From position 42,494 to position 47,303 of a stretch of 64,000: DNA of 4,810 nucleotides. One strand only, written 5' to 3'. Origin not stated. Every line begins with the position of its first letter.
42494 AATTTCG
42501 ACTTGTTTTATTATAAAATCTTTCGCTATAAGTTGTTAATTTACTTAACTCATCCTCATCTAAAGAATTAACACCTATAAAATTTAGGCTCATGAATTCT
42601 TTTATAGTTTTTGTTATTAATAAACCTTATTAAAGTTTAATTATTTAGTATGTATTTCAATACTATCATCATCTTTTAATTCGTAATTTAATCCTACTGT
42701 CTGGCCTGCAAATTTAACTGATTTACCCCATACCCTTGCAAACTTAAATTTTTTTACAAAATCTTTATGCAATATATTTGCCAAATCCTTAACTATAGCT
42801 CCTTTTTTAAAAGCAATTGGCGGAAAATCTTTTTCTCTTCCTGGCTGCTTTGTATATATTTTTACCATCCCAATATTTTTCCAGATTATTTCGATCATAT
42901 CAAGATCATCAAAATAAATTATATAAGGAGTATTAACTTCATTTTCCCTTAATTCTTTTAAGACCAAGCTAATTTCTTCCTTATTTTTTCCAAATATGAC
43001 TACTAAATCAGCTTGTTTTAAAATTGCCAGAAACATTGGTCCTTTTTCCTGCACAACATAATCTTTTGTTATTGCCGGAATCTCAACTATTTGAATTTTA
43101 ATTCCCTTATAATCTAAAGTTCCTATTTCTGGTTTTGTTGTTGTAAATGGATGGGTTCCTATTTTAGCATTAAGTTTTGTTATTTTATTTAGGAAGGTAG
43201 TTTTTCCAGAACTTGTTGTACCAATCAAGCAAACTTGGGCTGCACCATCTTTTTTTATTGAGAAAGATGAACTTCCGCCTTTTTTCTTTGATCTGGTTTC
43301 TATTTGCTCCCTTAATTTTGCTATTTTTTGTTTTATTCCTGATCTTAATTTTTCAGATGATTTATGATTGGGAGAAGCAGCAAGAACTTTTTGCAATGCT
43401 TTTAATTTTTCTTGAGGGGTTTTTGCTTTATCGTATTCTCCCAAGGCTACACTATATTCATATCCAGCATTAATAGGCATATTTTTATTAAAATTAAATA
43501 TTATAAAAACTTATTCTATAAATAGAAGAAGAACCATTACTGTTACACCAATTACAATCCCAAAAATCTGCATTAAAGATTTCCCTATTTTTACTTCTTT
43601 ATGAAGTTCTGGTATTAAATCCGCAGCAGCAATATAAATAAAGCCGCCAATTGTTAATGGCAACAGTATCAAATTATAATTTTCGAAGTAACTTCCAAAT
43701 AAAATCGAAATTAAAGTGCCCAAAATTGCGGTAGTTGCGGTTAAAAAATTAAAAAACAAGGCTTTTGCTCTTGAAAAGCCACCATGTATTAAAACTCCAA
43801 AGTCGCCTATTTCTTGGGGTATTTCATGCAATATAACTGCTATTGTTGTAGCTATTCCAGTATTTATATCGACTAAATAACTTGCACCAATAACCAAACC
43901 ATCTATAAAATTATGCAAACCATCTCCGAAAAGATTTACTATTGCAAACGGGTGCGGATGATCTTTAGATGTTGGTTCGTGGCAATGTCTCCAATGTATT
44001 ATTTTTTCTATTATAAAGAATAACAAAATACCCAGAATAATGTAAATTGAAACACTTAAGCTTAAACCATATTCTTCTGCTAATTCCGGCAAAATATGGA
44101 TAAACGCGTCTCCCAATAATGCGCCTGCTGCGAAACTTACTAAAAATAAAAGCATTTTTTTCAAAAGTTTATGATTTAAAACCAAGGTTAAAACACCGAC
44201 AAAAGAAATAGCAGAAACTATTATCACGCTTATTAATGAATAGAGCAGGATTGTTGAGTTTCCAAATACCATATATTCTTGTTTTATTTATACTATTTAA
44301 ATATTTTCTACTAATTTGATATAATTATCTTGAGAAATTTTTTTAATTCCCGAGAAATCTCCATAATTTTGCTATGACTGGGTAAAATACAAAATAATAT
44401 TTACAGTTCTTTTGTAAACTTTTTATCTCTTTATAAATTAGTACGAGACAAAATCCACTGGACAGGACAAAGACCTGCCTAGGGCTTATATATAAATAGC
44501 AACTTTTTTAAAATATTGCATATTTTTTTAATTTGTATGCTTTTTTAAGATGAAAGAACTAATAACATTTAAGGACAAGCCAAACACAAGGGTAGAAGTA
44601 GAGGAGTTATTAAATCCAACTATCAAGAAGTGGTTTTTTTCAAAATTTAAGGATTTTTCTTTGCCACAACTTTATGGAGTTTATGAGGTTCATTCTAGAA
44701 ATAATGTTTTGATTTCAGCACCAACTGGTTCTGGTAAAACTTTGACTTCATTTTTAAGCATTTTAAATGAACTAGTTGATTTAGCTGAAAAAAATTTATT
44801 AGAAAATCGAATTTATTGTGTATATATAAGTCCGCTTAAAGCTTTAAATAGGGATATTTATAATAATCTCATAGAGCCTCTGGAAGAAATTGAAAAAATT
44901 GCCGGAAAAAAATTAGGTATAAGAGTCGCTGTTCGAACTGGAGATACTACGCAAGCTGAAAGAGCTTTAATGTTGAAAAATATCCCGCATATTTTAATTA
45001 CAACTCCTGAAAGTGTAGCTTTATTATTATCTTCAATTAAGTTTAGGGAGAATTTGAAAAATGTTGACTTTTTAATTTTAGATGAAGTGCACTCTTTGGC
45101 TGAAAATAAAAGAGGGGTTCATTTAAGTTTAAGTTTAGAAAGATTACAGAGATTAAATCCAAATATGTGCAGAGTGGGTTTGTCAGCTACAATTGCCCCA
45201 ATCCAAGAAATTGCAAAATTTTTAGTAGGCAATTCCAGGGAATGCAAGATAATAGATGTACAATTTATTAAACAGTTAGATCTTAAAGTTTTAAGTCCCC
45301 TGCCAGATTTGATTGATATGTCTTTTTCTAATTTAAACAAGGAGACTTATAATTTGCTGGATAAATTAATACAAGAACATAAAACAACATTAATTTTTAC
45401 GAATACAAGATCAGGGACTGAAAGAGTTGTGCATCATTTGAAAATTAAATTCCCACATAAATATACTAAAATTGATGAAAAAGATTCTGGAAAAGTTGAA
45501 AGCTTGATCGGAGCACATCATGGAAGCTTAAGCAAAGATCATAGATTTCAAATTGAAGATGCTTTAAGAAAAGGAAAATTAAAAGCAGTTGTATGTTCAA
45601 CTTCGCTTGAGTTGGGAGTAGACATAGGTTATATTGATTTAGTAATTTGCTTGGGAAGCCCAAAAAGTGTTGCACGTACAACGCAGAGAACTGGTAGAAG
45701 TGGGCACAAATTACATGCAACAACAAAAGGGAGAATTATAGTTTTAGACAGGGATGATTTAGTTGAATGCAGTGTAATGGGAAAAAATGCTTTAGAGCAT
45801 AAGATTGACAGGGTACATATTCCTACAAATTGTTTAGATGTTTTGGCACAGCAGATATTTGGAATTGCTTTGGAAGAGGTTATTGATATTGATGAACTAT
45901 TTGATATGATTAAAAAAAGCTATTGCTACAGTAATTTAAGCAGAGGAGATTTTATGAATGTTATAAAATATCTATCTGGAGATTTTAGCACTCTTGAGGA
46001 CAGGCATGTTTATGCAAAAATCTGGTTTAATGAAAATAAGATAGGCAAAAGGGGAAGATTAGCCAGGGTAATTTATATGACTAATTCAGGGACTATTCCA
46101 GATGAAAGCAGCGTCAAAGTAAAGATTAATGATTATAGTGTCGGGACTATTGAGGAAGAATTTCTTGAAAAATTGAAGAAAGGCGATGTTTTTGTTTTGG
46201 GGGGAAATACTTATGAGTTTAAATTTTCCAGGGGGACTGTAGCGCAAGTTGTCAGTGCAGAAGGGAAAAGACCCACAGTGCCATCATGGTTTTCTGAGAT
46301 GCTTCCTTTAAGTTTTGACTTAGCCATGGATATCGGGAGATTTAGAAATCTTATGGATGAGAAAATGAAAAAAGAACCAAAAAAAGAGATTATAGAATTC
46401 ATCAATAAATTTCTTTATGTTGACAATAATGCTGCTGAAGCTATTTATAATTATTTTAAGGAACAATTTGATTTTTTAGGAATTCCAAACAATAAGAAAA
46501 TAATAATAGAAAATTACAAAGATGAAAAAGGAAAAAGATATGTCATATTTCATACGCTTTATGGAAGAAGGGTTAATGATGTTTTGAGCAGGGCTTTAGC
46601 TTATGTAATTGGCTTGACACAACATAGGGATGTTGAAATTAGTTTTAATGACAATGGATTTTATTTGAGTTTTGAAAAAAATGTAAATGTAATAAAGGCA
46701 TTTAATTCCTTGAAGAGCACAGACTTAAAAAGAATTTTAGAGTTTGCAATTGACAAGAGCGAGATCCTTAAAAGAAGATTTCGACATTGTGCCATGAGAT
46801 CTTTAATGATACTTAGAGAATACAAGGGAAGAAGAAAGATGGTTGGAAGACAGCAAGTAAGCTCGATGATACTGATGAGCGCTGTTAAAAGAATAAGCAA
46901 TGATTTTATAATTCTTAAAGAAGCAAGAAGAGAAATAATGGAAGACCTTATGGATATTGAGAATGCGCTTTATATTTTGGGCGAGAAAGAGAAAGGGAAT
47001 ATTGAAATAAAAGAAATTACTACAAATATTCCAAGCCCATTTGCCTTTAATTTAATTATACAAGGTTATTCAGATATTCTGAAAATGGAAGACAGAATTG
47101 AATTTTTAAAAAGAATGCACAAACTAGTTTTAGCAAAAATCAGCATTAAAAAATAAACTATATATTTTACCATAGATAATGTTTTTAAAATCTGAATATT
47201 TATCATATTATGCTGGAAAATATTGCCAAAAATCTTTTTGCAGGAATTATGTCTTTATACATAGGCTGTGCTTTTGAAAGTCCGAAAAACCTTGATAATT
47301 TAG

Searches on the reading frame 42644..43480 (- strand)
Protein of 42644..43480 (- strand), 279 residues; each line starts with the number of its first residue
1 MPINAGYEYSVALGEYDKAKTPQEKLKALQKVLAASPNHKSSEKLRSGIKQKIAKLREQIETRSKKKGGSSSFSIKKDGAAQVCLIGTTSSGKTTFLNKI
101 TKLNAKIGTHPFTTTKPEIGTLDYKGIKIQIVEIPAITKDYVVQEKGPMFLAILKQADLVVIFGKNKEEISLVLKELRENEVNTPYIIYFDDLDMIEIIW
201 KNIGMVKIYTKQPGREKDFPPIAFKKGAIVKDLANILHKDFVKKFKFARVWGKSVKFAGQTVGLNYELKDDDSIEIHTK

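Call 36: search_protein_families(library=pfam, proteins=[window:42644-43480:-], max_evalue=0.001)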
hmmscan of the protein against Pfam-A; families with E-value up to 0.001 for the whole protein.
window:42644-43480:- (279 aa): 3 families
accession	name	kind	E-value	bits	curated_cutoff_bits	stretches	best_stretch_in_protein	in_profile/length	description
PF02824.27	TGS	-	2.4e-17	63.2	22.2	1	206-278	1-60/60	TGS domain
PF01926.29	MMR_HSR1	-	2e-14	54.1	21.9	1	82-189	1-110/113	50S ribosome-binding GTPase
PF02421.24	FeoB_N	-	2.3e-08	34.1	27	1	82-138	2-58/156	Ferrous iron transport protein B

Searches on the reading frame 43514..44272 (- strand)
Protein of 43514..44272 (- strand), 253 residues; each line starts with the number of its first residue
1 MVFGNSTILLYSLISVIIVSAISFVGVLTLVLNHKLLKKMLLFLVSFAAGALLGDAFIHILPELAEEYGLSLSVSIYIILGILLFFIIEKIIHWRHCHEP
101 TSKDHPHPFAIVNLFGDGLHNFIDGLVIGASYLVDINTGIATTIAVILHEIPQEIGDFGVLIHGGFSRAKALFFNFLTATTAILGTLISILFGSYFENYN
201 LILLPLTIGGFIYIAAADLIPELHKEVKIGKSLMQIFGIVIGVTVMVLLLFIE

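Call 36: search_protein_families(library=pfam, proteins=[window:43514-44272:-], max_evalue=0.001)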
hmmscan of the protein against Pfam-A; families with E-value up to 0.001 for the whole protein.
window:43514-44272:- (253 aa): 1 family
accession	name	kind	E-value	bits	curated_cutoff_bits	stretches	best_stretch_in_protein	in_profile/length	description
PF02535.28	Zip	-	2e-48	165.8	35.1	2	110-249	178-322/323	ZIP Zinc transporter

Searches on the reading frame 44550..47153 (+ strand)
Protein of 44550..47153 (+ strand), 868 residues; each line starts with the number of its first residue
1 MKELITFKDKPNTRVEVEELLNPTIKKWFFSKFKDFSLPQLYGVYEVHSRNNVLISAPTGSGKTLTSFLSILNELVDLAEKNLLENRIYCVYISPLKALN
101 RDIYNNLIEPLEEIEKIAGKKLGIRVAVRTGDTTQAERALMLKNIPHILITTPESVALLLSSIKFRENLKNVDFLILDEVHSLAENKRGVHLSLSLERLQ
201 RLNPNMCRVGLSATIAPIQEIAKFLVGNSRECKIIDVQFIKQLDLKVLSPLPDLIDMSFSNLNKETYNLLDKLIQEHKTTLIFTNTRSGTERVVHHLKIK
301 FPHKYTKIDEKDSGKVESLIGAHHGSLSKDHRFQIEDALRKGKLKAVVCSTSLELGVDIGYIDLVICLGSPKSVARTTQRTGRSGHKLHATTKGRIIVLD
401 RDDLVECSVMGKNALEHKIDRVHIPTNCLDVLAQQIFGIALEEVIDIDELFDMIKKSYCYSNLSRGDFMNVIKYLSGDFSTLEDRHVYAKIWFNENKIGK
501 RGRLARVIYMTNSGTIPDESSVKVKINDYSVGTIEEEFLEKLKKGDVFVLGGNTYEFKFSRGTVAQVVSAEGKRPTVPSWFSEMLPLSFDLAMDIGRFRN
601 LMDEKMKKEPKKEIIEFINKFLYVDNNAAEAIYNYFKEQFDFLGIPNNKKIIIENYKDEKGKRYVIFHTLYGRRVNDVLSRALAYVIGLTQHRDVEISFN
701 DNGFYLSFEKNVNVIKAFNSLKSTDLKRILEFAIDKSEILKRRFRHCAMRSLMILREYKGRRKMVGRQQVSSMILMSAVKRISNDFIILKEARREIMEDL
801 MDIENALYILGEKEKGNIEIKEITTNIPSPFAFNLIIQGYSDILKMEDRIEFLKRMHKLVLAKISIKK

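Call 36: search_protein_families(library=pfam, proteins=[window:44550-47153:+], max_evalue=0.001)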
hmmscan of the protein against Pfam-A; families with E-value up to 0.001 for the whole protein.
window:44550-47153:+ (868 aa): 5 families
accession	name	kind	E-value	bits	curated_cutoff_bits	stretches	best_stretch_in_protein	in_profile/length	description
PF08494.16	DEAD_assoc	-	6.8e-56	189.6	23.5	1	645-832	1-191/191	DEAD/H associated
PF19306.5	WH_Lhr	-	1.1e-32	113.2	27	1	416-575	5-166/168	Large helicase-related protein, winged helix domain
PF00270.35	DEAD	-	2.2e-31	109.3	26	1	44-219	8-165/167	DEAD/DEAH box helicase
PF00271.37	Helicase_C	-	9.2e-18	65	23.5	1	267-385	3-107/110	Helicase conserved C-terminal domain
PF04851.21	ResIII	-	5.4e-11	43.1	22.5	1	48-215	21-162/164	Type III restriction enzyme, res subunit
